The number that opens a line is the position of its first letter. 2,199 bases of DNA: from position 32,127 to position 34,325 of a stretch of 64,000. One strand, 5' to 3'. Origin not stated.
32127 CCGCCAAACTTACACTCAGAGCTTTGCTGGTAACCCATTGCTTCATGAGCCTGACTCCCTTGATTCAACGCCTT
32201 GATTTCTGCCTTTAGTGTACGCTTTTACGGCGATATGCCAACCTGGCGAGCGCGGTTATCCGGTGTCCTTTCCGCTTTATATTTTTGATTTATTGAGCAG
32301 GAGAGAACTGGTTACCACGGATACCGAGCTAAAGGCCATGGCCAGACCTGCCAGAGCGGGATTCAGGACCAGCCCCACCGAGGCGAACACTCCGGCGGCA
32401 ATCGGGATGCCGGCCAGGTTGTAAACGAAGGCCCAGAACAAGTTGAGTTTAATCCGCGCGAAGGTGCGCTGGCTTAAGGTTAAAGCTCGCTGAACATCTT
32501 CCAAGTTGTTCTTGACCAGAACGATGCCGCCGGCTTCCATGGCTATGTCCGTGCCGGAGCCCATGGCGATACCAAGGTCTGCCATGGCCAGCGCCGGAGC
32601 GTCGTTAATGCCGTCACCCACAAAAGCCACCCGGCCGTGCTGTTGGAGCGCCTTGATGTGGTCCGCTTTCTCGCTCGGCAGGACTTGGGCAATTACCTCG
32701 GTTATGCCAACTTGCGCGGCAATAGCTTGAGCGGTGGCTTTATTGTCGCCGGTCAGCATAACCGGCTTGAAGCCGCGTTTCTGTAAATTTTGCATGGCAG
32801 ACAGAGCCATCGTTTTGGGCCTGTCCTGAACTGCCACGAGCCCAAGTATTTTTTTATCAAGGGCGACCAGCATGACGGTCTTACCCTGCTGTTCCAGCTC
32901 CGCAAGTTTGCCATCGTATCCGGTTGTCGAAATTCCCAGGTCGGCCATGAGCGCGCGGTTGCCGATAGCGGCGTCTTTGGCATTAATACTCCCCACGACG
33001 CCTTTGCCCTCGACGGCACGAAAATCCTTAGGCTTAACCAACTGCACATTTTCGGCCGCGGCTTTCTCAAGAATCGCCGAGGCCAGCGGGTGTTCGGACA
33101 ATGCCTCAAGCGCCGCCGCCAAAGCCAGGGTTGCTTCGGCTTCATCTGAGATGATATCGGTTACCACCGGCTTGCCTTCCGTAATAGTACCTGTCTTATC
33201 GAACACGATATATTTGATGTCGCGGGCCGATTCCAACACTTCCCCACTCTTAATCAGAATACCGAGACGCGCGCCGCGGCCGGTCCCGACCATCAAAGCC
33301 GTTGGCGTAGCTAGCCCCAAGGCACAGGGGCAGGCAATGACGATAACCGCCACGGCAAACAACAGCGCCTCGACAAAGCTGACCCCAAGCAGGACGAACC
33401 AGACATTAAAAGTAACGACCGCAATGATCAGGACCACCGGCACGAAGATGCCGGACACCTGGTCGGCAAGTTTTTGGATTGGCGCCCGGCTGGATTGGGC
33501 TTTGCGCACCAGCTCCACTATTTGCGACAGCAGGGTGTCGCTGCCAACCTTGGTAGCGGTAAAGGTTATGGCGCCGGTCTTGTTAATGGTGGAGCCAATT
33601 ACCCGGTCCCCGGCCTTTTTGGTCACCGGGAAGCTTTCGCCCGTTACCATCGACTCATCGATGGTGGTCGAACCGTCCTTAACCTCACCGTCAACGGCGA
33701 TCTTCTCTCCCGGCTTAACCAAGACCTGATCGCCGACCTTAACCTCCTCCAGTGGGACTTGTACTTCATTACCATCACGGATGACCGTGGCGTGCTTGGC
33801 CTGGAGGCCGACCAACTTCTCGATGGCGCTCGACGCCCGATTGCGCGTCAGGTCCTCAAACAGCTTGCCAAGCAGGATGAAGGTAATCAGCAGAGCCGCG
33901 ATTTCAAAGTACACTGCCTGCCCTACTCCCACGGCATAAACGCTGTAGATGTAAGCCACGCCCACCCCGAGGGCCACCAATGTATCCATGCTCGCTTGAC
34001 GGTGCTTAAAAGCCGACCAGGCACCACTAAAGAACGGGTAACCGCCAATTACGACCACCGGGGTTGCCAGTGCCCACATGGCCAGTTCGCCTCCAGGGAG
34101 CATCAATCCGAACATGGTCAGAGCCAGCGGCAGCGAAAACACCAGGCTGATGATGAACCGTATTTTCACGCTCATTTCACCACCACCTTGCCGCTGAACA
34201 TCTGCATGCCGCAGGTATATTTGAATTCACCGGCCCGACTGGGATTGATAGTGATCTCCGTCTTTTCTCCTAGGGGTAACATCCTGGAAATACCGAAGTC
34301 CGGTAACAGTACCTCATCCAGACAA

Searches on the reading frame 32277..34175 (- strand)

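Call 58: search_protein_families(library=pfam, proteins=[window:32277-34175:-], max_evalue=0.00001)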
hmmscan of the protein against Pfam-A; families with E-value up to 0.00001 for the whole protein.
window:32277-34175:- (632 aa): 2 families
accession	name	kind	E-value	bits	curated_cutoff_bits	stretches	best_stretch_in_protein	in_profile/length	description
PF00122.25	E1-E2_ATPase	-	4e-61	206.1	28.1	1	124-303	2-180/181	E1-E2 ATPase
PF00702.32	Hydrolase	-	1.9e-36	126.7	26.4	1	320-533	1-191/191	haloacid dehalogenase-like hydrolase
